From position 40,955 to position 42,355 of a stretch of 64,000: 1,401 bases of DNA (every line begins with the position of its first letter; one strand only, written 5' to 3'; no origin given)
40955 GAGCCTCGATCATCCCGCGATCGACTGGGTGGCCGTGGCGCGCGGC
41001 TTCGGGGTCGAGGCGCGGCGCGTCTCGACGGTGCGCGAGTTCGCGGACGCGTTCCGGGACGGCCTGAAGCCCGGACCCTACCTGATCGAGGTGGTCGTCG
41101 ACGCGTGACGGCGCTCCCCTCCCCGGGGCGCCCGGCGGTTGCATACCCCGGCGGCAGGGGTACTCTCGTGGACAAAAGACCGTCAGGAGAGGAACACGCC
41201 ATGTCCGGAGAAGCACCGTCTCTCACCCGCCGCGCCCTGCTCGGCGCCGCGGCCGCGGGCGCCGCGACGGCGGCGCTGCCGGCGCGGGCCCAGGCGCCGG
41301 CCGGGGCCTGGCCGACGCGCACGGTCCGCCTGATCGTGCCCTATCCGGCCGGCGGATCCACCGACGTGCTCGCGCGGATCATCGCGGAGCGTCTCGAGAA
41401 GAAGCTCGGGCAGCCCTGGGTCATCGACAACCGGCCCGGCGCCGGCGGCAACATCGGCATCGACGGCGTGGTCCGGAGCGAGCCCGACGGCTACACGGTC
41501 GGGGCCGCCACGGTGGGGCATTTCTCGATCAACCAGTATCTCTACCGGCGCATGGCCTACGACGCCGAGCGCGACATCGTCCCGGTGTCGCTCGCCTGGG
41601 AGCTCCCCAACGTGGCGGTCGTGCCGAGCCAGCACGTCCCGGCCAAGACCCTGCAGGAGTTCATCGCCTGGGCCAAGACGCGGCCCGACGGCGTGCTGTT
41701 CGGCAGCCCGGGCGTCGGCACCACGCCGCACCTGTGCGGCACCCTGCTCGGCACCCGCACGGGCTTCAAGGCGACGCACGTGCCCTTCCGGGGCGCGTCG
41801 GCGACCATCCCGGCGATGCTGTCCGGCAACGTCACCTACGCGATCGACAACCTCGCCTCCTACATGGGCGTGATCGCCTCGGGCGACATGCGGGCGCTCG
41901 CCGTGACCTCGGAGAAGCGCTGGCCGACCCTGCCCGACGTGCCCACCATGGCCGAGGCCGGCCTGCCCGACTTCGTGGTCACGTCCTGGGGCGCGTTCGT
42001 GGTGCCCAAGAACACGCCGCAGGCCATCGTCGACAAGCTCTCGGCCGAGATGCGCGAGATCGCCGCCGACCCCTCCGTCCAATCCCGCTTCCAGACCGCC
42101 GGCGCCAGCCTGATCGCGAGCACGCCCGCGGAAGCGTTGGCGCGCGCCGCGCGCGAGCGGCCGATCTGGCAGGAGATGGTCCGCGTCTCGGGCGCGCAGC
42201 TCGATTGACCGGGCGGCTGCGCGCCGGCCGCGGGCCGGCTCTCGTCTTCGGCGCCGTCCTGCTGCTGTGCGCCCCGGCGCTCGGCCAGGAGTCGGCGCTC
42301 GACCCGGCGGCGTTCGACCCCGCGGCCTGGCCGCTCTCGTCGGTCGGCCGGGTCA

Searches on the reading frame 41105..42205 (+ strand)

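Call 67: search_protein_families(library=pfam, proteins=[window:41105-42205:+], max_evalue=0.0001)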
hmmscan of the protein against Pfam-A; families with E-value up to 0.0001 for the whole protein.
window:41105-42205:+ (367 aa): 1 family
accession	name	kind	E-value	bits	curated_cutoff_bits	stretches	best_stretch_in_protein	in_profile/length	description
PF03401.19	TctC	-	1.7e-60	205.3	27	1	90-333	2-243/274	Tripartite tricarboxylate transporter family receptor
